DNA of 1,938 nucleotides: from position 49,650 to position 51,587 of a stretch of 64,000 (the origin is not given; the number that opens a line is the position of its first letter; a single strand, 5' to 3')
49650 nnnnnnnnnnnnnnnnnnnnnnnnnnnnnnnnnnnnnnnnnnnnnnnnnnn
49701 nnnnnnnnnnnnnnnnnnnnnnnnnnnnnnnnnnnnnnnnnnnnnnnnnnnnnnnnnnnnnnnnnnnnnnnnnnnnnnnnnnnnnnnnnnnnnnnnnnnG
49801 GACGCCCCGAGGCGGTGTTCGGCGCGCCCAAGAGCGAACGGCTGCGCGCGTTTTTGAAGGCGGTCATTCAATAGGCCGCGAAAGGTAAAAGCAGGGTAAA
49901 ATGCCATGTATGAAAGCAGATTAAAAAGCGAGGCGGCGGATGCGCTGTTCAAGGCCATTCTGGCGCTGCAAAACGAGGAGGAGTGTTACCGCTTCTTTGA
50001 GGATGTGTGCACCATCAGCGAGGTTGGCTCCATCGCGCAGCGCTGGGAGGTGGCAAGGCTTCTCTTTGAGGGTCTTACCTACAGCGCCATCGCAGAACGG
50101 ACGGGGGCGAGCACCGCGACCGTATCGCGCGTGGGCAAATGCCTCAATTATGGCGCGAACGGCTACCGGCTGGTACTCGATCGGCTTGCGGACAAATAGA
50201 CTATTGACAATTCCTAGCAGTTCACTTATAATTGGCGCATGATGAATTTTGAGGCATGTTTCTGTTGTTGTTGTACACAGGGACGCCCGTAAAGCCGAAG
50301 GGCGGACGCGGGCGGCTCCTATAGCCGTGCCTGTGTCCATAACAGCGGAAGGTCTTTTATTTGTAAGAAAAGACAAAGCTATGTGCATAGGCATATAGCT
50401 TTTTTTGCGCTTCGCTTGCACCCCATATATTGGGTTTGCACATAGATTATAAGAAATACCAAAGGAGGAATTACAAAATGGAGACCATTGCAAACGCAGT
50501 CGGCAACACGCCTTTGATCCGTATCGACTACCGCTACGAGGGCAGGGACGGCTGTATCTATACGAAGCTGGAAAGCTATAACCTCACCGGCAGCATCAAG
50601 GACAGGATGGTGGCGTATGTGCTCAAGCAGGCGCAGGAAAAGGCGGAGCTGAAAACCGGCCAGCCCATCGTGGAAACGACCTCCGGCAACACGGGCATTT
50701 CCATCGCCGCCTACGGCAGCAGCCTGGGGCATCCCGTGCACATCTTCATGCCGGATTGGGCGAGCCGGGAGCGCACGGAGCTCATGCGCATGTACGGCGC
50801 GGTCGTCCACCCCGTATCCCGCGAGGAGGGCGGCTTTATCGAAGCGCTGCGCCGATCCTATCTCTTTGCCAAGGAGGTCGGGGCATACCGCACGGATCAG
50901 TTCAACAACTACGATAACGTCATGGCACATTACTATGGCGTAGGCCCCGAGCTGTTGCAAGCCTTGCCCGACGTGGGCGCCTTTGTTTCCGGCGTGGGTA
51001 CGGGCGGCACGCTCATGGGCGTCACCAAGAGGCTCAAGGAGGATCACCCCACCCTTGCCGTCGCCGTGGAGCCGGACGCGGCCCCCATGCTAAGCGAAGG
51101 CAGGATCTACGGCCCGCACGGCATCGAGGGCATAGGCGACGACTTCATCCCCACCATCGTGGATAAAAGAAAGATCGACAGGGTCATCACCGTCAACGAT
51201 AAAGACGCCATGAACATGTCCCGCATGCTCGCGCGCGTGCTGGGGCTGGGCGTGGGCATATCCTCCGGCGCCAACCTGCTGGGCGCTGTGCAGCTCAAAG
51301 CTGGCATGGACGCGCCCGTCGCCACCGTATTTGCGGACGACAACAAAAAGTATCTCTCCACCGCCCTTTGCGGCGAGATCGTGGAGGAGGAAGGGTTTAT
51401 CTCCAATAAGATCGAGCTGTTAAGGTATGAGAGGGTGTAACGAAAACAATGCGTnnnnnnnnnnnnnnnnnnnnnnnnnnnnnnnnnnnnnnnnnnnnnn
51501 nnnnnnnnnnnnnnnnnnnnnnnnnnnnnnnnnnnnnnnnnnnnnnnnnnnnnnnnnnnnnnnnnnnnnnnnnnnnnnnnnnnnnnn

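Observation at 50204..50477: Polycysteine, apparently leaderless mini-ORF plus terminator in front of cysK: candidate ribosome-mediated cysteine attenuator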

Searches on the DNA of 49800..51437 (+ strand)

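Call 3: search_rna_families(source=window, start=49800, end=50800, threshold=evalue, max_evalue=10, show_alignments=3)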
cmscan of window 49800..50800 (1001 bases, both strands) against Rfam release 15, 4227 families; matches with E-value up to 10: 3.
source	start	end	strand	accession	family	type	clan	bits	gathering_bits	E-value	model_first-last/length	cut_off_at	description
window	50307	50409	+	RF00183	G-CSF_SLDE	Cis-reg;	-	15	45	6.3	1-96/96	no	G-CSF factor stem-loop destabilising element (SLDE)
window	50435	50475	-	RF02888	BtsR1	Gene; sRNA;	-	14.3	66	8.3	1-51/51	no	Bacillus sRNA 1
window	49972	50008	+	RF01307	sR55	Gene; snRNA; snoRNA; CD-box;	-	12.3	35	9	1-65/65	no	Small nucleolar RNA sR55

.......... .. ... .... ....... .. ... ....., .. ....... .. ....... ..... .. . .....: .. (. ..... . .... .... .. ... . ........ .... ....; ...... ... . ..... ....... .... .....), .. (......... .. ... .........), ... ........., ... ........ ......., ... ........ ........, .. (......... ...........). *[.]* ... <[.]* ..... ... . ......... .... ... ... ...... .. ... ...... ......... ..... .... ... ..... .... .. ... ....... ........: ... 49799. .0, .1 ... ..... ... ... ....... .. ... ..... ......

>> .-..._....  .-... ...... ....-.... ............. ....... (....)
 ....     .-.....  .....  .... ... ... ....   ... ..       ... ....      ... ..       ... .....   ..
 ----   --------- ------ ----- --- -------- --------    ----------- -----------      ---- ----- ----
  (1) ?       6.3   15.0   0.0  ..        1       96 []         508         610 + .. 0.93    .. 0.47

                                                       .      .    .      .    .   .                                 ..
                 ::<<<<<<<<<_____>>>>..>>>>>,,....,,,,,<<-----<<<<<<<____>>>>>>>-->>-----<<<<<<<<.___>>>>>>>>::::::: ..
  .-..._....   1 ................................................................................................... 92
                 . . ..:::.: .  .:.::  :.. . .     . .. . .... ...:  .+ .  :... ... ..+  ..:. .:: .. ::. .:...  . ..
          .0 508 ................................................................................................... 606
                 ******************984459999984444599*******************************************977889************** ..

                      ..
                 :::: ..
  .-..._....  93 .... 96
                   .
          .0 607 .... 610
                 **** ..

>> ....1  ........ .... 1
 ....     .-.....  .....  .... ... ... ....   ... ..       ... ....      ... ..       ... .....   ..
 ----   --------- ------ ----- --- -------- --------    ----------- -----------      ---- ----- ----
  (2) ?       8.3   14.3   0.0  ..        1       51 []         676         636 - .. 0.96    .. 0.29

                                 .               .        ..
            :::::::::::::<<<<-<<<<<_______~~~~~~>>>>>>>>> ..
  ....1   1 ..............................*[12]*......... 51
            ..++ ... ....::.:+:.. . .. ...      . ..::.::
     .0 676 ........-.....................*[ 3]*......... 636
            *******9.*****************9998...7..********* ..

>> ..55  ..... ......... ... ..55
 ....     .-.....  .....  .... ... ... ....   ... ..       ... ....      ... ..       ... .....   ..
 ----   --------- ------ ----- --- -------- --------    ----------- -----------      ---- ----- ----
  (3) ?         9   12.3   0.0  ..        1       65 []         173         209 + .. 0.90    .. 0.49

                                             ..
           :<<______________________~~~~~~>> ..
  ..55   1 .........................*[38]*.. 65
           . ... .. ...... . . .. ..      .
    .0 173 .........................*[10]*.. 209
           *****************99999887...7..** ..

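Call 52: search_rna_families(sources=[L005, L008, L011, L012, L015, L016, L017, L018, L019, L020, L024, L025, L026, L027, L028, L029, L030, L032, L033, L036], threshold=gathering)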
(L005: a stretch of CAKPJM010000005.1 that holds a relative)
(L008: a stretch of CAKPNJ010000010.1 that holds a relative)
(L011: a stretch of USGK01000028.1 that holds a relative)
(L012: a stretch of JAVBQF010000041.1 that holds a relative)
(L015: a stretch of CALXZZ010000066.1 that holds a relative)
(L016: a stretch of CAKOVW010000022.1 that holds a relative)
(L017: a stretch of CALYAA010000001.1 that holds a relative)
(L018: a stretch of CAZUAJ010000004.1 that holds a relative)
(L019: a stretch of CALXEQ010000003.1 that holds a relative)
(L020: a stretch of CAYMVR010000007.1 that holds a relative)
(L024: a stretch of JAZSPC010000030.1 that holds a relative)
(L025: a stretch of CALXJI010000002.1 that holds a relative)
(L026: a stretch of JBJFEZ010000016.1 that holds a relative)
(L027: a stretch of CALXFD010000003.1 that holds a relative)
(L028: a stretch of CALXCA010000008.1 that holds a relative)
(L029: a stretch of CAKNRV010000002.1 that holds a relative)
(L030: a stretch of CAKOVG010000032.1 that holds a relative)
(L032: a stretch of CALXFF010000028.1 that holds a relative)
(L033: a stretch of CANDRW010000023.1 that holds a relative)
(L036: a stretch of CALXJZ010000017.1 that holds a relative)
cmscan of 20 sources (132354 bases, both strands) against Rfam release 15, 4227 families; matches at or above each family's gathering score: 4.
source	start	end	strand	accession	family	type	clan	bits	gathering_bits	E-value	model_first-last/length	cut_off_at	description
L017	4008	4359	-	RF00023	tmRNA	Gene;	CL00001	162.8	47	4.2e-64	1-374/374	no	transfer-messenger RNA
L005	6554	6789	+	RF00230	T-box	Cis-reg; leader;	-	114.8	93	2.4e-24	1-219/219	no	T-box leader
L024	1325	1395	+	RF00005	tRNA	Gene; tRNA;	CL00001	73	29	9.4e-14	1-71/71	no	tRNA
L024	1415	1488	+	RF00005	tRNA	Gene; tRNA;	CL00001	71.5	29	2.5e-13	1-71/71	no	tRNA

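Call 53: search_rna_families(sources=[L060, L007, L023, L013, L035, L004, L001, L207], threshold=gathering)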
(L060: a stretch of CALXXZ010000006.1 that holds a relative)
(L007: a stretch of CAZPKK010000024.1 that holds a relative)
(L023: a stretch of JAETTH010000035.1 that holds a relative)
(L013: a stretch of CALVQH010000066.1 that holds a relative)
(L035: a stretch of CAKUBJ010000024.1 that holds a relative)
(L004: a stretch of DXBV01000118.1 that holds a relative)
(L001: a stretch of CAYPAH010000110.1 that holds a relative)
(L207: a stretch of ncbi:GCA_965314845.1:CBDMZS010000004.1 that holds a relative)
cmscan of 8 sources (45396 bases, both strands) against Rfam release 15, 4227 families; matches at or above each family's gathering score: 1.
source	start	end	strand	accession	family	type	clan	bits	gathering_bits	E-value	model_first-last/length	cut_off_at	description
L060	5637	5708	+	RF00005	tRNA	Gene; tRNA;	CL00001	63.3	29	1.6e-11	1-71/71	no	tRNA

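Call 95: build_rna_model(alignment_id=A2, structure=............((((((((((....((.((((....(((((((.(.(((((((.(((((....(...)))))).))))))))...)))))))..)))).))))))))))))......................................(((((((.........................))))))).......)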
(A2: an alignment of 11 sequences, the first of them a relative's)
Model R1 built from alignment A2 (11 sequences, 196 columns); structure: as given.
model positions 161; base pairs 41; branch points 1; effective number of sequences 1.71; information 0.59 bits per position. Calibrated on 0.2 Mb of random sequence (short: E-values are rough).
structure used (alignment columns):
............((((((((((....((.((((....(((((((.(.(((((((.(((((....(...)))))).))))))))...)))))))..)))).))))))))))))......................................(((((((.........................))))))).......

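Call 96: search_with_rna_model(model_id=R1, sources=[window, L001, L002, L004, L009, L010, L013, L014, L021, L031, L034, L035, L050, L052, L071, L201, L204, L207, L208, L209, L005, L008, L011, L012, L015, L016, L018, L019, L020, L024, L025, L026, L027, L028, L029, L030, L032, L033, L036, L037, L038, L039, L040, L041, L043, L044, L045, L046, L047, L049, L051, L053, L054, L055, L057, L058, L059, L061, L062, L063, L064, L065, L066, L067, L069, L070, L072, L073, L074, L075, L076, L077, L078, L079, L080, L210, L211, L213, L214], max_evalue=1)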
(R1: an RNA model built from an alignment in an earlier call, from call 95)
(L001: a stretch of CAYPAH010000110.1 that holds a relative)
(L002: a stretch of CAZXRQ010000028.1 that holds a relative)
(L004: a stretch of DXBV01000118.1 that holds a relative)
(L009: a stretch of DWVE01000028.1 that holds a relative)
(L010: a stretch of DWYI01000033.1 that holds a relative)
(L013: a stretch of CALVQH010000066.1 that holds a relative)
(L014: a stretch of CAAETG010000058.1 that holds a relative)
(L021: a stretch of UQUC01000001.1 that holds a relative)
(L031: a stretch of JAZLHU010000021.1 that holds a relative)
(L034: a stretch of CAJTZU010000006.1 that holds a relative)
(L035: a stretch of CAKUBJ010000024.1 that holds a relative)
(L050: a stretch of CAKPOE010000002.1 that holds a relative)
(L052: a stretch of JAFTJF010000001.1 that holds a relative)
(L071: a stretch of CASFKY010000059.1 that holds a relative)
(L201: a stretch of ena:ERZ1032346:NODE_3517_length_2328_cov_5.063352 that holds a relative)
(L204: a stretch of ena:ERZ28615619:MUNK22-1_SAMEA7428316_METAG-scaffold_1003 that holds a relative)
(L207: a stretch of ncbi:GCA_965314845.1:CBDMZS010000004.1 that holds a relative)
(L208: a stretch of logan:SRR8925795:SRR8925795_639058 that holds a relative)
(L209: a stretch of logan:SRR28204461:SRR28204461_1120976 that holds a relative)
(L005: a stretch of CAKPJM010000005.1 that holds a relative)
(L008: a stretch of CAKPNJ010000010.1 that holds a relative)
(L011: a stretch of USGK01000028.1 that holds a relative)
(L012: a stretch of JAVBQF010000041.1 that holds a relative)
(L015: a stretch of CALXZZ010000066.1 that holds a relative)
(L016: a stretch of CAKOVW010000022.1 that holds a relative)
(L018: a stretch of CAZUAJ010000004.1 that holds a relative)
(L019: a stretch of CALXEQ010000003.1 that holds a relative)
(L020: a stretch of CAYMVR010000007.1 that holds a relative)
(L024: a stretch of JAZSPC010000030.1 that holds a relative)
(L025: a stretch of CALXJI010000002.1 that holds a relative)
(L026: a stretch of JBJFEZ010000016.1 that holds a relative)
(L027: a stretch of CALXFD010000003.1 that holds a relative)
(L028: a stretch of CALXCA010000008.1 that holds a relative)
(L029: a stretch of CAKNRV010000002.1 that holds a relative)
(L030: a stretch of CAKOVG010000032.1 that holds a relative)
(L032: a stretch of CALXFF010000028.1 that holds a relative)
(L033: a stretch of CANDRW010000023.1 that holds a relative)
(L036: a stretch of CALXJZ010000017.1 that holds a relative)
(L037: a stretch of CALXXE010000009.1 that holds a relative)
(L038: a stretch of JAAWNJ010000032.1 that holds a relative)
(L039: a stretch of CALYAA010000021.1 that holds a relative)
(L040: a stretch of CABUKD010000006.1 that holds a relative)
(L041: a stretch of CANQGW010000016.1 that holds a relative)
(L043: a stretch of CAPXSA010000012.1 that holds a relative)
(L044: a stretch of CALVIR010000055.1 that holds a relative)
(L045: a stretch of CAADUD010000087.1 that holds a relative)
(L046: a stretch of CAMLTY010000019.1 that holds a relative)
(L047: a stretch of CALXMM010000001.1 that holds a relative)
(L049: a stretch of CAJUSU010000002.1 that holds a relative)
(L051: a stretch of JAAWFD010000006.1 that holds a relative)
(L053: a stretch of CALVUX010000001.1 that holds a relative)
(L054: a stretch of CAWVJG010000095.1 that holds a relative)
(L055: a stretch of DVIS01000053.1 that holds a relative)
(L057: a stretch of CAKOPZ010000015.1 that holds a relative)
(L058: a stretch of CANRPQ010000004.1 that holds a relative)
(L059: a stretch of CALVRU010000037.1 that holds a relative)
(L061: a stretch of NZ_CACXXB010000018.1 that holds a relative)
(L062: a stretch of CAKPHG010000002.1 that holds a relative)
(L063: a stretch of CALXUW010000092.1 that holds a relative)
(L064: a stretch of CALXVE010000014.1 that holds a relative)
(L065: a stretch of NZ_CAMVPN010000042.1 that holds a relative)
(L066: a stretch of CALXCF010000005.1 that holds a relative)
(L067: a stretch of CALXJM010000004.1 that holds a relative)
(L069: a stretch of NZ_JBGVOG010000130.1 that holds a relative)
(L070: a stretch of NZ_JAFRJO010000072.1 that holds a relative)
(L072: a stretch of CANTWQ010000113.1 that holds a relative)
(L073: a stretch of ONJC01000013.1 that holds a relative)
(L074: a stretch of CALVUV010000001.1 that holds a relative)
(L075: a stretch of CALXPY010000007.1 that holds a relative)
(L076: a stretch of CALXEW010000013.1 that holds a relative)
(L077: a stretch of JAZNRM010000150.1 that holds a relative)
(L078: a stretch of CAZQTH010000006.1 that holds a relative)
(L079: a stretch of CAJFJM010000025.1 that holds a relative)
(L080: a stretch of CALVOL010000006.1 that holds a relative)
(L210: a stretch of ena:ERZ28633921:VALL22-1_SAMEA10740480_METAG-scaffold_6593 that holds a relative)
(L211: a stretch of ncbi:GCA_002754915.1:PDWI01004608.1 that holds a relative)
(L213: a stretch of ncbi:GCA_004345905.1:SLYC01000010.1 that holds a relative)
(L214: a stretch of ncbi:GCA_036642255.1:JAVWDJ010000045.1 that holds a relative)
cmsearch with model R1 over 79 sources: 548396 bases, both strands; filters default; matches with E-value up to 1: 4.
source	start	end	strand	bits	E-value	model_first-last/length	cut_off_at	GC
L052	2667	2785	+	66.6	1.1e-08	1-161/161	no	0.25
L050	2834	2976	+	30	0.062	1-161/161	no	0.22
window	50239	50405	+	26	0.34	1-161/161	no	0.47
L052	2823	2890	+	25.2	0.48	1-161/161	no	0.24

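Call 97: search_with_rna_model(model_id=R1, source=window, max_evalue=10, show_alignments=1)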
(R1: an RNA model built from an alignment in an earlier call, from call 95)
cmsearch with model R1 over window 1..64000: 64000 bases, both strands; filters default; matches with E-value up to 10: 1.
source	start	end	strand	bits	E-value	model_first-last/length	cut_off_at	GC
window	50239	50405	+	26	0.039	1-161/161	no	0.47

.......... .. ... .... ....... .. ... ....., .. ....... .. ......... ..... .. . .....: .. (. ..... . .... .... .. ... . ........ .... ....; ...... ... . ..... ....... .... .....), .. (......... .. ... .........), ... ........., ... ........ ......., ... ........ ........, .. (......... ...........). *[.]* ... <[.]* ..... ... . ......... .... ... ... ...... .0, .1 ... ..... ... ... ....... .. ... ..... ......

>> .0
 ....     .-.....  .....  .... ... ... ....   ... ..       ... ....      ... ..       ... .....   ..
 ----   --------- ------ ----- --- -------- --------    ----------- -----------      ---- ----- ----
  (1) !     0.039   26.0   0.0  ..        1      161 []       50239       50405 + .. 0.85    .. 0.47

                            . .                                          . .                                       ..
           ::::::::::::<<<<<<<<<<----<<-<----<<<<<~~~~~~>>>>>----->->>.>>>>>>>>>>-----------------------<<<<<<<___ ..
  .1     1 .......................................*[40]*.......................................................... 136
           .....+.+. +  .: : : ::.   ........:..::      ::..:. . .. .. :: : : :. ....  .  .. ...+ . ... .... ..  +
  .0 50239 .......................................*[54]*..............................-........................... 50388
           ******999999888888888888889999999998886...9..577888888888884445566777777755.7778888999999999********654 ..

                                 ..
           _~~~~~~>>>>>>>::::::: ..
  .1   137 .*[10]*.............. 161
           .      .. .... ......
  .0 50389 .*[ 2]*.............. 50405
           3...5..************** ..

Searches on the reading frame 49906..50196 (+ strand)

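Call 22: search_protein_families(library=ncbifam, proteins=[window:49906-50196:+])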
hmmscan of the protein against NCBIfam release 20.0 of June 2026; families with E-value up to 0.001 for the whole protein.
window:49906-50196:+ (97 aa): 2 families
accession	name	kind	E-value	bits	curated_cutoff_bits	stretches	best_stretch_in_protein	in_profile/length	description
TIGR02531.1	yecD_yerC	hypoth_equivalog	2.9e-40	136.6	42.2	1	8-94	2-88/88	YerC/YecD family TrpR-related protein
TIGR01321.1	TrpR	equivalog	0.00096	19.5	67.25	0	1-79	1-78/94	trp operon repressor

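Call 23: search_protein_families(library=pfam, proteins=[window:49906-50196:+])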
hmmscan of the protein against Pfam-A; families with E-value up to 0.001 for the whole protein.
window:49906-50196:+ (97 aa): 2 families
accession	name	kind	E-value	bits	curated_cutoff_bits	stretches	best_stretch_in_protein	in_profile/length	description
PF01371.25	Trp_repressor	-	1e-29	102.8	27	1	12-94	4-87/88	Trp repressor protein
PF13384.12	HTH_23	-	3.3e-06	27.2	24.6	1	42-76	3-37/50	Homeodomain-like domain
